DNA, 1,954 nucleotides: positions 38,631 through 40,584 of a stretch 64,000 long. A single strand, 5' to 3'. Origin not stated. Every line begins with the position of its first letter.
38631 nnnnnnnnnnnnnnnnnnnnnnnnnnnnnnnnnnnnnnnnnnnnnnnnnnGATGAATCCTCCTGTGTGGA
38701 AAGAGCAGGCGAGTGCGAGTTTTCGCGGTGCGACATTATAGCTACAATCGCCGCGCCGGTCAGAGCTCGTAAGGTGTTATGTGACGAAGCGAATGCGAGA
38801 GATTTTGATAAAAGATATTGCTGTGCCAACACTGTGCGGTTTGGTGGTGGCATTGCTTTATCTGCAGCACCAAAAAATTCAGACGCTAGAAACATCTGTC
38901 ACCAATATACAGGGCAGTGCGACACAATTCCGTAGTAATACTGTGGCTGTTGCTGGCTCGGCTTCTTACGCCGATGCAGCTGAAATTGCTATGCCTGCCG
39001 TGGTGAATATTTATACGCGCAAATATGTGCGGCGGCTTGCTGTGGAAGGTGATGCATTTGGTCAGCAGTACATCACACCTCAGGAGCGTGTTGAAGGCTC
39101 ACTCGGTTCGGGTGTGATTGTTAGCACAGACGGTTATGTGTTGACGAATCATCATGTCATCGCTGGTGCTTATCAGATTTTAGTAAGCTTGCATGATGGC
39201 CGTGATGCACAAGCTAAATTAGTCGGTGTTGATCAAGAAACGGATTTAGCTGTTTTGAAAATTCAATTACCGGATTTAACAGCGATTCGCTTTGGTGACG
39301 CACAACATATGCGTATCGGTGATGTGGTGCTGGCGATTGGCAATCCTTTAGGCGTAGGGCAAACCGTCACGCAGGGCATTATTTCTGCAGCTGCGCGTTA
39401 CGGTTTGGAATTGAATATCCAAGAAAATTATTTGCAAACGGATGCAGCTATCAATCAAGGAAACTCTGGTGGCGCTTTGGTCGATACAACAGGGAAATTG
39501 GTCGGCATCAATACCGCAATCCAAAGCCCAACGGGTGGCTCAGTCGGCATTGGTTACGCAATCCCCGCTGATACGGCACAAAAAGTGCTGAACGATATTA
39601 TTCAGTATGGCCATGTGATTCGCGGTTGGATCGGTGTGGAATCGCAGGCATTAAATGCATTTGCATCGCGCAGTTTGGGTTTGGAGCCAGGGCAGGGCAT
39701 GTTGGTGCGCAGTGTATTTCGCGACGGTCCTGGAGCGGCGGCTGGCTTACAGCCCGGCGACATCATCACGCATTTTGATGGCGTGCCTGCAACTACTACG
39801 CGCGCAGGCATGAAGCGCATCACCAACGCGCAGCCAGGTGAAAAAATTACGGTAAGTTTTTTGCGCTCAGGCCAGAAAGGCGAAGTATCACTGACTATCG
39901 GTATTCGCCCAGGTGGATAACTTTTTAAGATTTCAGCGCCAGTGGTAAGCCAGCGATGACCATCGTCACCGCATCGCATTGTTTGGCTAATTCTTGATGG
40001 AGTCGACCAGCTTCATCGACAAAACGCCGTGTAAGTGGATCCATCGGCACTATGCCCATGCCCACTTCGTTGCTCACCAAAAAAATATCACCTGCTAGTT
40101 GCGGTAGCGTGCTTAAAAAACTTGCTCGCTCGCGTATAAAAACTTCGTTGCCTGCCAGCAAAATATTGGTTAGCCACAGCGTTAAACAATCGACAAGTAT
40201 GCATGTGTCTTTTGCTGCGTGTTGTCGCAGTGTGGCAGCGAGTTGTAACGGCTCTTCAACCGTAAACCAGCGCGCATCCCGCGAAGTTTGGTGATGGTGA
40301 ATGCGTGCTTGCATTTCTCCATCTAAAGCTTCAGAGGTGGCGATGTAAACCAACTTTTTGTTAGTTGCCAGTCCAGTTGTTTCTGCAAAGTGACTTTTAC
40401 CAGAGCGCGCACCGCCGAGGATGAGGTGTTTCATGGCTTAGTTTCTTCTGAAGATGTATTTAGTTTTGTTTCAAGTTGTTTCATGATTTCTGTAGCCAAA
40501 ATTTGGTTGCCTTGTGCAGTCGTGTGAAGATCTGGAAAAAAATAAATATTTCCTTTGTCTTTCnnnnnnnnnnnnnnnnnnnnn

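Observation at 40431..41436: SGNH hydrolase gene interrupted exactly at a pentanucleotide repeat: candidate slipped-strand phase-variable gene, currently OFF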

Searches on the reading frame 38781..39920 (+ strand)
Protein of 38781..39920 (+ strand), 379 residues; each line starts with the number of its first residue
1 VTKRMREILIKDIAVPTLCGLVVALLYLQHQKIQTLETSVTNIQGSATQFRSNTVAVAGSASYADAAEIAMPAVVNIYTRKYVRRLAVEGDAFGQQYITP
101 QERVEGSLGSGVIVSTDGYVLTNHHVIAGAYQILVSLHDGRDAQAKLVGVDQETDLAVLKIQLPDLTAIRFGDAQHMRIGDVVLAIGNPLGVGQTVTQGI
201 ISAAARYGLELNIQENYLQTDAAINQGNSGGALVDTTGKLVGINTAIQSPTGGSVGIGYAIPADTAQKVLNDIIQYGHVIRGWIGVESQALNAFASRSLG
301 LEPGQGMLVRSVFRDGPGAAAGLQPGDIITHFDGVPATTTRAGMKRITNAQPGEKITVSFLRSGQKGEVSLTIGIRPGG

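Call 72: find_encoding_contigs(protein=window:38781-39920:+, flank=2600, max_places=10)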
Protein window:38781-39920:+ (379 aa): 19 contigs read that carry it; 10 places shown.
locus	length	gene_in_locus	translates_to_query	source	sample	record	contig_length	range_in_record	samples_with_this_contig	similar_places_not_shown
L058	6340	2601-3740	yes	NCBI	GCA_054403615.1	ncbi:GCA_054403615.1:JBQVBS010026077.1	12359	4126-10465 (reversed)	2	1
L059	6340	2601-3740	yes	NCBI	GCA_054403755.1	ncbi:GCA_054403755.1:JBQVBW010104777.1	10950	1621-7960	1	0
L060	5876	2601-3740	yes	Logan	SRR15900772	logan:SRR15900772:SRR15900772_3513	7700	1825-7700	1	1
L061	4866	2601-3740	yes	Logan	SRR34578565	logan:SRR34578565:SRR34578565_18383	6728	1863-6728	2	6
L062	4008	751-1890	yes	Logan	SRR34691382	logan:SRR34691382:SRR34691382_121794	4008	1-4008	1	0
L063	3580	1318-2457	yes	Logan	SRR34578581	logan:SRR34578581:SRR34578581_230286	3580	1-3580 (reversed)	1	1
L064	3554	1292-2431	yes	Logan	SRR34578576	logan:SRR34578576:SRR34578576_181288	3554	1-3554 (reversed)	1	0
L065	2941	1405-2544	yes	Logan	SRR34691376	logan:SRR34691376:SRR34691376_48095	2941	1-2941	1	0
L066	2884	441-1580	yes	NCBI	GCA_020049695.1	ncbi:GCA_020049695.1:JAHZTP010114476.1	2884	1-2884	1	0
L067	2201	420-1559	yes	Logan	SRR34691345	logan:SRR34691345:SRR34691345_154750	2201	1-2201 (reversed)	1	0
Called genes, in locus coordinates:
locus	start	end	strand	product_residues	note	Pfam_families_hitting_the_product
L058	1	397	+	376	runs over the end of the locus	PF01168:Ala_racemase_N, PF02784:Orn_Arg_deC_N, PF00278:Orn_DAP_Arg_deC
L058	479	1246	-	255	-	PF03741:TerC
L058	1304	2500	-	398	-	PF14306:PUA_2, PF01747:ATP-sulfurylase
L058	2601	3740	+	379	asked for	PF00089:Trypsin, PF10459:Peptidase_S46 (faint), PF13365:Trypsin_2, PF00595:PDZ (weak), PF13180:PDZ_2, PF17820:PDZ_6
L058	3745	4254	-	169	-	PF02283:CobU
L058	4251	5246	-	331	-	PF00657:Lipase_GDSL, PF13472:Lipase_GDSL_2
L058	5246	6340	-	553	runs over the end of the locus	PF00005:ABC_tran, PF01926:MMR_HSR1 (faint), PF02463:SMC_N (faint), PF13304:AAA_21 (faint), PF13476:AAA_23 (faint), PF13555:AAA_29 (faint), PF12848:ABC_tran_Xtn, PF00005:ABC_tran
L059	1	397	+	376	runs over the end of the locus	PF01168:Ala_racemase_N, PF02784:Orn_Arg_deC_N, PF00278:Orn_DAP_Arg_deC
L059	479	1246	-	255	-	PF03741:TerC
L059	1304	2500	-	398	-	PF14306:PUA_2, PF01747:ATP-sulfurylase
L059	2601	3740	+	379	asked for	PF00089:Trypsin, PF10459:Peptidase_S46 (faint), PF13365:Trypsin_2, PF00595:PDZ (weak), PF13180:PDZ_2, PF17820:PDZ_6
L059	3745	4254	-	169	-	PF02283:CobU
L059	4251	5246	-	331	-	PF00657:Lipase_GDSL, PF13472:Lipase_GDSL_2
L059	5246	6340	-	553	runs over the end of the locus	PF00005:ABC_tran, PF01926:MMR_HSR1 (faint), PF02463:SMC_N (faint), PF13304:AAA_21 (faint), PF13476:AAA_23 (faint), PF13555:AAA_29 (faint), PF12848:ABC_tran_Xtn, PF00005:ABC_tran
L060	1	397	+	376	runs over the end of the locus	PF01168:Ala_racemase_N, PF02784:Orn_Arg_deC_N, PF00278:Orn_DAP_Arg_deC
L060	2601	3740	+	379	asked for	PF00089:Trypsin, PF10459:Peptidase_S46 (faint), PF13365:Trypsin_2, PF00595:PDZ (weak), PF13180:PDZ_2, PF17820:PDZ_6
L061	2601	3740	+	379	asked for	PF00089:Trypsin, PF10459:Peptidase_S46 (faint), PF13365:Trypsin_2, PF00595:PDZ (weak), PF13180:PDZ_2, PF17820:PDZ_6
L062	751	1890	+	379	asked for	PF00089:Trypsin, PF10459:Peptidase_S46 (faint), PF13365:Trypsin_2, PF00595:PDZ (weak), PF13180:PDZ_2, PF17820:PDZ_6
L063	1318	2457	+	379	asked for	PF00089:Trypsin, PF10459:Peptidase_S46 (faint), PF13365:Trypsin_2, PF00595:PDZ (weak), PF13180:PDZ_2, PF17820:PDZ_6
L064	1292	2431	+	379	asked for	PF00089:Trypsin, PF10459:Peptidase_S46 (faint), PF13365:Trypsin_2, PF00595:PDZ (weak), PF13180:PDZ_2, PF17820:PDZ_6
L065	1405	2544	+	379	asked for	PF00089:Trypsin, PF10459:Peptidase_S46 (faint), PF13365:Trypsin_2, PF00595:PDZ (weak), PF13180:PDZ_2, PF17820:PDZ_6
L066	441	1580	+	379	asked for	PF00089:Trypsin, PF10459:Peptidase_S46 (faint), PF13365:Trypsin_2, PF00595:PDZ (weak), PF13180:PDZ_2, PF17820:PDZ_6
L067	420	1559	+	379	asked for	PF00089:Trypsin, PF10459:Peptidase_S46 (faint), PF13365:Trypsin_2, PF00595:PDZ (weak), PF13180:PDZ_2, PF17820:PDZ_6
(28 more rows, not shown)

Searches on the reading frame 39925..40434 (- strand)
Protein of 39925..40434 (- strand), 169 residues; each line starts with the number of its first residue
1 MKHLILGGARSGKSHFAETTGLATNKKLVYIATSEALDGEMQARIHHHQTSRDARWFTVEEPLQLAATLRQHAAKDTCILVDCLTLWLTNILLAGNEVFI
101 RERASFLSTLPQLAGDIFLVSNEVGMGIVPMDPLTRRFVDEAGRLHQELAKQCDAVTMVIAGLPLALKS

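Call 52: find_encoding_contigs(protein=window:39925-40434:-, flank=2500, max_places=10)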
Protein window:39925-40434:- (169 aa): 2 contigs read that carry it; 2 places shown.
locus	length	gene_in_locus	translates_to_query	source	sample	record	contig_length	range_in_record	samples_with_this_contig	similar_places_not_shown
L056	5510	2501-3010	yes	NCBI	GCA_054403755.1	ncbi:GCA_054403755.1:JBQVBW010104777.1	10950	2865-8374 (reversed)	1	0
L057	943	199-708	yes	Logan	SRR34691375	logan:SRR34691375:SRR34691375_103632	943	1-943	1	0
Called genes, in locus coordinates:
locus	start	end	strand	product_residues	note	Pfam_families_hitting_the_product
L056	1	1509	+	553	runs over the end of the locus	PF00005:ABC_tran, PF01926:MMR_HSR1 (faint), PF02463:SMC_N (faint), PF13304:AAA_21 (faint), PF13476:AAA_23 (faint), PF13555:AAA_29 (faint), PF12848:ABC_tran_Xtn, PF00005:ABC_tran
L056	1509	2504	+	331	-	PF00657:Lipase_GDSL, PF13472:Lipase_GDSL_2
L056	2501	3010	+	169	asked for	PF02283:CobU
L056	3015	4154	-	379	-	PF00089:Trypsin, PF10459:Peptidase_S46 (faint), PF13365:Trypsin_2, PF00595:PDZ (weak), PF13180:PDZ_2, PF17820:PDZ_6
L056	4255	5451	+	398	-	PF14306:PUA_2, PF01747:ATP-sulfurylase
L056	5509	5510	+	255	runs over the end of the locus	PF03741:TerC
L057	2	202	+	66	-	?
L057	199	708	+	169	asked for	PF02283:CobU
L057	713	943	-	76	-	?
